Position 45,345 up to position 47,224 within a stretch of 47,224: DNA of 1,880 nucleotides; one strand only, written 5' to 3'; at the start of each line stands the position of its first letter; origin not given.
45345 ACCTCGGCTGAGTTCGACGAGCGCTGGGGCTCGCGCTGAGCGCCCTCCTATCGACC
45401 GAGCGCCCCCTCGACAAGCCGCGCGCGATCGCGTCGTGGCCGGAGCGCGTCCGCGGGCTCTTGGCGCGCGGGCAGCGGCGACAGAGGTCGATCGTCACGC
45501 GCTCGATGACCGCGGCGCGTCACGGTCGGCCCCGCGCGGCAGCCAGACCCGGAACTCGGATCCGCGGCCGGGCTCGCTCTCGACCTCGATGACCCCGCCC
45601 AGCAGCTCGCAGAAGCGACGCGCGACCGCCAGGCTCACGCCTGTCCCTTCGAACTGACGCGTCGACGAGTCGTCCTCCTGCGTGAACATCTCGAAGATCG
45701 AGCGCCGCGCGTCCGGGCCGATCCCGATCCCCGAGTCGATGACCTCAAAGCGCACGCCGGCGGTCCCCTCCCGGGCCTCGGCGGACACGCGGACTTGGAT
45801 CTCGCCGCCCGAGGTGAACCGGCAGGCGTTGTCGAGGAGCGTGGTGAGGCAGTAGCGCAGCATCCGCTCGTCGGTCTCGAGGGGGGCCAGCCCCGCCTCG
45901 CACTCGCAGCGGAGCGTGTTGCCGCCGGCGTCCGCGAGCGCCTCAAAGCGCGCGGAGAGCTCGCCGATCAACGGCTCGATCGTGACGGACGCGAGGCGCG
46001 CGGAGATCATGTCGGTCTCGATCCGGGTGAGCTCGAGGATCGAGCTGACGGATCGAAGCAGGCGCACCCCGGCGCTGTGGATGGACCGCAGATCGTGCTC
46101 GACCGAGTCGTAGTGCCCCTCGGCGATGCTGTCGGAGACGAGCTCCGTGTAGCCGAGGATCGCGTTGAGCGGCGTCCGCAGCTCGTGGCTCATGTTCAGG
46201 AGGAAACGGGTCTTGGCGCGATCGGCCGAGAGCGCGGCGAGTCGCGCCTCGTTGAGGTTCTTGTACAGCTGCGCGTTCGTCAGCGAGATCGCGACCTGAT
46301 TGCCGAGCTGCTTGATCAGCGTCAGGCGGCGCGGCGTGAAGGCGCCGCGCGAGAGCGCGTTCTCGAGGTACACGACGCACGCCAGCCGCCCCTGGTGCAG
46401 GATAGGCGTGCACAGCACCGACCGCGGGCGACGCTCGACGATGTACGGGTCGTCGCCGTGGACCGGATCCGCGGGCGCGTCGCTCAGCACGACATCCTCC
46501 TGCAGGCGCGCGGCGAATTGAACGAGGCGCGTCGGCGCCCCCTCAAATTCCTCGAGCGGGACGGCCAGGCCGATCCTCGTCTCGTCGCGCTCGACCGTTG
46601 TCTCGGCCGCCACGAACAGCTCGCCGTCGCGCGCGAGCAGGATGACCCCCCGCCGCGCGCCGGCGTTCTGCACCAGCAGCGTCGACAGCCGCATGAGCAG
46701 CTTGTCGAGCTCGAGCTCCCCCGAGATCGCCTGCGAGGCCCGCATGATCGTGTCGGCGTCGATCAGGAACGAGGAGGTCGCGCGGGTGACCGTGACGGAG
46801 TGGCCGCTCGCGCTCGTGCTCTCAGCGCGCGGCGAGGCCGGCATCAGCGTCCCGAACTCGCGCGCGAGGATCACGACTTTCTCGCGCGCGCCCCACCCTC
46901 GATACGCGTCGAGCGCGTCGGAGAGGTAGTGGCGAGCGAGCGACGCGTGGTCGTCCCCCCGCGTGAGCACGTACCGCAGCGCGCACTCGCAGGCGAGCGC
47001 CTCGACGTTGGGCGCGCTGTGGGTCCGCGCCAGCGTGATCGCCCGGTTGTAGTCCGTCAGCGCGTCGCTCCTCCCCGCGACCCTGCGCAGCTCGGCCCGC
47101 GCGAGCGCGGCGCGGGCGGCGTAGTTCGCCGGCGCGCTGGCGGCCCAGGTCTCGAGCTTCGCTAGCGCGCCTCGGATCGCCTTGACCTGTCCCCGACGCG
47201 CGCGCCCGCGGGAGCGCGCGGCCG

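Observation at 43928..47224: AfsA-like double-hotdog protein plus GNAT acyltransferase, convergent with a large GAF-histidine-kinase sensor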

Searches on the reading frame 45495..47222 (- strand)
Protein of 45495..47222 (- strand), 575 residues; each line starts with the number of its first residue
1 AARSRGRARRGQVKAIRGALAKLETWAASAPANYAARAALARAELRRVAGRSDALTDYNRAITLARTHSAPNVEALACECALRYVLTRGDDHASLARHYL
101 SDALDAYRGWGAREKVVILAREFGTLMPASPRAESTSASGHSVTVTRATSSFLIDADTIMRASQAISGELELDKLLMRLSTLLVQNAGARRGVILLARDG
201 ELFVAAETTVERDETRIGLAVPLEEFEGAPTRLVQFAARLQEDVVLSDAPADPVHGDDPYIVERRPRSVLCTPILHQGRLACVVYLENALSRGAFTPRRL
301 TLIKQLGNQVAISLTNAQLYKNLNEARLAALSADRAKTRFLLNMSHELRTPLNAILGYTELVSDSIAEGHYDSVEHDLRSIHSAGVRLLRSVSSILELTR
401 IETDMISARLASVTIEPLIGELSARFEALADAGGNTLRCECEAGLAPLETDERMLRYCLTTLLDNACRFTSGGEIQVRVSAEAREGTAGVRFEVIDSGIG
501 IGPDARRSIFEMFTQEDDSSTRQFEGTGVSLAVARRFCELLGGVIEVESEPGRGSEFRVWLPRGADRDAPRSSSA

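Call 3: search_protein_families(library=pfam, proteins=[window:45495-47222:-], max_evalue=1)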
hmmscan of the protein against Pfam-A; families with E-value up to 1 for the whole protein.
window:45495-47222:- (575 aa): 6 families
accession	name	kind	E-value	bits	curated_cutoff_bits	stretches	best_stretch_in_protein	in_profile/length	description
PF02518.31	HATPase_c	-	5.1e-27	95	26.4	1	451-563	2-109/111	Histidine kinase-, DNA gyrase B-, and HSP90-like ATPase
PF00512.31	HisKA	-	2e-15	57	26.9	1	336-403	1-65/66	His Kinase A (phospho-acceptor) domain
PF01590.32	GAF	-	1.6e-13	51.7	22.4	1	171-314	1-133/133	GAF domain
PF13185.12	GAF_2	-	5.5e-09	36.8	28.6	1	171-314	3-135/136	GAF domain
PF13492.12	GAF_3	-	0.00025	21.9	27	1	172-316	2-129/129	GAF domain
PF08533.16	Glyco_hydro_42C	-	0.037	14.2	21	0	331-370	7-45/58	Beta-galactosidase C-terminal domain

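Call 4: search_protein_families(library=ncbifam, proteins=[window:45495-47222:-], max_evalue=1)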
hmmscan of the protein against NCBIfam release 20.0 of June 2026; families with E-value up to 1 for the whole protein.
window:45495-47222:- (575 aa): 76 families (the best 25 are shown)
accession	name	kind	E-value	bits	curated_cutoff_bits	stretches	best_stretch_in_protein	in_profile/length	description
TIGR02956.1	TMAO_torS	equivalog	3.1e-48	164.6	676.5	1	321-562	448-681/967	TMAO reductase system sensor histidine kinase/response regulator TorS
NF041947.1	LuxQ_Vibrio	equivalog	6.6e-42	143.4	1200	1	321-563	456-696/843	quorum-sensing autoinducer 2 sensor kinase/phosphatase LuxQ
NF046044.1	PnpS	equivalog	3.5e-40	138.2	400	1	334-562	167-390/390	two-component system histidine kinase PnpS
NF008302.0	PRK11091.1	equivalog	1.5e-39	135.9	838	1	332-561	278-503/779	aerobic respiration two-component sensor histidine kinase ArcB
NF047874.1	MASE3_PAS_HK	subfamily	2.8e-39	135.5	560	1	320-563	381-625/655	MASE3 domain-containing sensor histidine kinase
NF038297.2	hybrid_HK_HrmK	equivalog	7.9e-39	133.8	725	1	318-565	216-459/607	hybrid histidine kinase/response regulator HrmK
TIGR02966.1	phoR_proteo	equivalog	3.6e-38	131.4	334.2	1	334-559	111-331/333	phosphate regulon sensor histidine kinase PhoR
NF008318.0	PRK11107.1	equivalog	3e-36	124.9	890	1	323-561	279-516/920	two-component sensor histidine kinase BarA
NF041832.1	near_NosP_CTERM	subfamily_domain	4.2e-36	124.8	400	1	333-571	3-233/370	NahK/ErcS family hybrid sensor histidine kinase/response regulator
NF011874.0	PRK15347.1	equivalog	2.3e-35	121.9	852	1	321-562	382-613/921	two component system sensor kinase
NF033092.0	HK_WalK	equivalog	2.7e-32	112.1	725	1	334-562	369-593/594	cell wall metabolism sensor histidine kinase WalK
NF008099.0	PRK10841.1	equivalog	2.8e-30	104.8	920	1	318-562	451-689/949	two-component system sensor histidine kinase RcsC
NF040691.1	MtrAB_MtrB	equivalog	7.3e-30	104.4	450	1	328-568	264-497/507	MtrAB system histidine kinase MtrB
NF041735.1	hist_kin_RppB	equivalog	1.2e-29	103.4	400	1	337-562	216-438/438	two-component system sensor histidine kinase RppB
NF008543.0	PRK11466.1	equivalog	8.1e-29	100.1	982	1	319-566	426-665/914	TMAO reductase system sensor histidine kinase/response regulator TorS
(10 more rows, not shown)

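Call 64: find_homologous_proteins(query=window:45495-47222:-, max_evalue=1e-50)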
Query window:45495-47222:- (575 aa): 181 proteins with E <= 1e-50 among 8000 candidates; the best 120 are listed.
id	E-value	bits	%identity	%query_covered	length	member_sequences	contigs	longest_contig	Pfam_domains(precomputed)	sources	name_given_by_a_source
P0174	8.9e-161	554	57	81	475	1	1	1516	PF13185.13,PF01590.33,PF02518.32,PF00512.32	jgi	jgi:signal transduction histidine kinase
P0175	7.5e-160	551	51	98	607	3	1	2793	PF01590.33,PF02518.32,PF00512.32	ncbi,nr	ncbi:MAG TPA: sensor histidine kinase, partial [Nannocystis exedens]|nr:sensor histidine kinase [Nan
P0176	1.1e-135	471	48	94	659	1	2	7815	PF13185.13,PF01590.33,PF02518.32,PF13492.13,PF00512.32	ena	-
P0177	7.9e-124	432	47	81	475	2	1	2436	PF13185.13,PF01590.33,PF02518.32,PF13492.13,PF00512.32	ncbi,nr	ncbi:MAG TPA: sensor histidine kinase, partial [Nannocystis exedens]|nr:sensor histidine kinase [Nan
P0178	1.1e-117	412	62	55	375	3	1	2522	PF01590.33,PF02518.32,PF00512.32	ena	-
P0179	9.2e-98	346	39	96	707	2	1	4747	PF13185.13,PF01590.33,PF02518.32,PF13492.13,PF00512.32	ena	-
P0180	2.9e-92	328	37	93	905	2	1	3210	PF13185.13,PF01590.33,PF02518.32,PF13492.13,PF00512.32,PF00072.31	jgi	-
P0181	2.8e-89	318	44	71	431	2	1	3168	PF13185.13,PF01590.33,PF02518.32,PF13492.13,PF00512.32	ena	-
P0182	3.5e-83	298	52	51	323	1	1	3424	PF01590.33,PF02518.32,PF00512.32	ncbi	ncbi:MAG: GAF domain-containing sensor histidine kinase, partial [Nannocystaceae bacterium]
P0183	2.5e-80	289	47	58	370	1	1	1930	PF13185.13,PF01590.33,PF02518.32,PF00512.32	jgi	jgi:signal transduction histidine kinase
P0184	1.3e-79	286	36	53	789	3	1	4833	PF13185.13,PF01590.33,PF08448.17,PF02518.32,PF00512.32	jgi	jgi:signal transduction histidine kinase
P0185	1.4e-75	273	40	43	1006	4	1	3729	PF08447.19,PF13426.14,PF13188.14,PF13185.13,PF01590.33,PF02518.32,PF13492.13,PF00512.32,PF00989.32,PF00072.31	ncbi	-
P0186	2.9e-75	272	33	94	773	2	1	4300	PF13185.13,PF01590.33,PF02518.32,PF00512.32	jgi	-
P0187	8.1e-71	257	37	41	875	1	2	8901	PF13426.14,PF02518.32,PF00512.32,PF05230.17,PF00989.32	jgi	jgi:PAS domain S-box-containing protein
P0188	1.4e-68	250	34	94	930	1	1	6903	PF13185.13,PF01590.33,PF02518.32,PF13492.13,PF00512.32,PF00072.31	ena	-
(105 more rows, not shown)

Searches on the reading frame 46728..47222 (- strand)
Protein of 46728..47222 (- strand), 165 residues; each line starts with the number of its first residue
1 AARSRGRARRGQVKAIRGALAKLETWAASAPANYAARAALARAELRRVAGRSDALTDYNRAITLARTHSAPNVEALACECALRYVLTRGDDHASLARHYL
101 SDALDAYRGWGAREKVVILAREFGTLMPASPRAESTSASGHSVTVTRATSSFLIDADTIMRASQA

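Call 67: find_homologous_proteins(query=window:46728-47222:-, max_evalue=0.00001)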
Query window:46728-47222:-: 1626 candidates shared short words with the query, none scored E <= 0.00001.
